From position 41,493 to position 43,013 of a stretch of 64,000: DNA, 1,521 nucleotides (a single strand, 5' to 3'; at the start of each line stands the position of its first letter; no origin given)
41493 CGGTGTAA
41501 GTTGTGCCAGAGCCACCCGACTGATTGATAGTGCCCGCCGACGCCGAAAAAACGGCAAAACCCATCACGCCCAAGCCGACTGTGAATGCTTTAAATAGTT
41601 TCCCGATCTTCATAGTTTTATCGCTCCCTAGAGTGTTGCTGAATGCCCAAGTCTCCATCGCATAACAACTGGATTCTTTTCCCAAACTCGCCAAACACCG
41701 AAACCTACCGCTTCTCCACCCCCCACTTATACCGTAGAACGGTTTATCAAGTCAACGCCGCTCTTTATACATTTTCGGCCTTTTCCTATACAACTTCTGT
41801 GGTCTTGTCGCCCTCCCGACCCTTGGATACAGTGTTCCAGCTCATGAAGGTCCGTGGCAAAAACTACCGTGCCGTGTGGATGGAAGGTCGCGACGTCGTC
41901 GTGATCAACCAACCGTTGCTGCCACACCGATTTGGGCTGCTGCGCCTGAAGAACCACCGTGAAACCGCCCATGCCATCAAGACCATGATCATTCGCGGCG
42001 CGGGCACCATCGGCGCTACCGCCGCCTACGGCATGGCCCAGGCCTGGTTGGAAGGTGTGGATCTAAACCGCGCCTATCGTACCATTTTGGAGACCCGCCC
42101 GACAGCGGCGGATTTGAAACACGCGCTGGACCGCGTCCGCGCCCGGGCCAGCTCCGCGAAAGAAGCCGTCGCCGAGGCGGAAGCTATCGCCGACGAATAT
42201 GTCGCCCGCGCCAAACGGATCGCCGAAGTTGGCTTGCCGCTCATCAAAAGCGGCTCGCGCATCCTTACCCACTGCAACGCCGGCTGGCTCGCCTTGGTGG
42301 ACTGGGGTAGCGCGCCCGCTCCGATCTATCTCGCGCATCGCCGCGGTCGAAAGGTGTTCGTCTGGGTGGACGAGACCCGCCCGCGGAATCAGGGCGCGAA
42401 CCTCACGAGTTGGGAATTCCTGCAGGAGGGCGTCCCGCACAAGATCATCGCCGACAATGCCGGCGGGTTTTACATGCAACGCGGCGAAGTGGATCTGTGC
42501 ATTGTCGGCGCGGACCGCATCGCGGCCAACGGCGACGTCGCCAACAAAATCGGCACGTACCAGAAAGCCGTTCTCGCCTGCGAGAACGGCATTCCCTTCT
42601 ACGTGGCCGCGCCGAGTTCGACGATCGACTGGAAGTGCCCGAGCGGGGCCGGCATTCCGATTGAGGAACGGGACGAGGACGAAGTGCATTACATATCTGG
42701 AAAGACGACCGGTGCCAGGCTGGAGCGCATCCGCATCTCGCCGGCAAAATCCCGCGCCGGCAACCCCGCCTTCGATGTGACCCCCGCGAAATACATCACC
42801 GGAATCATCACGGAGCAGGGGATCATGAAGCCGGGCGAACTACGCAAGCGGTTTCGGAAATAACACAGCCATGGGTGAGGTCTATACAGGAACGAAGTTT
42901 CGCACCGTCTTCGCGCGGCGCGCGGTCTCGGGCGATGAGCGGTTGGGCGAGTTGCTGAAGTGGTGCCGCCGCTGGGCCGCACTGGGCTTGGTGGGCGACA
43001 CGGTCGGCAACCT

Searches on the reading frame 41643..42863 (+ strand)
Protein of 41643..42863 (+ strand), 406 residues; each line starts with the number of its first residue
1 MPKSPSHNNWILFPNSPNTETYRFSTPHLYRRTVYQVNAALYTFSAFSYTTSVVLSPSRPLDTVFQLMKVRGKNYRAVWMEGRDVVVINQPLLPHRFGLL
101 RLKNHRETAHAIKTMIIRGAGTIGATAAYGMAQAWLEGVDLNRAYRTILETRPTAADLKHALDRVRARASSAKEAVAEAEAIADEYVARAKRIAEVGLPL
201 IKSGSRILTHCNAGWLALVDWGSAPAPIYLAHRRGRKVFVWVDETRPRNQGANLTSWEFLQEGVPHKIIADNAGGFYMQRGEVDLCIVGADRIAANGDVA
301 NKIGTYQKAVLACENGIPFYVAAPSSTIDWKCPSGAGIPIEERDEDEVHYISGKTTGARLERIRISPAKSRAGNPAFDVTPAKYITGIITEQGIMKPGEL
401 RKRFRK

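Call 75: search_protein_families(library=pfam, proteins=[window:41643-42863:+], max_evalue=0.0001)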
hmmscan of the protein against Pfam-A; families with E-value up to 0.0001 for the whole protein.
window:41643-42863:+ (406 aa): 1 family
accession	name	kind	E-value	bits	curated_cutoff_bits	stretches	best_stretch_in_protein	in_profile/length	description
PF01008.23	IF-2B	-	6.3e-69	232.7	22.4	1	118-397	3-280/280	Initiation factor 2 subunit family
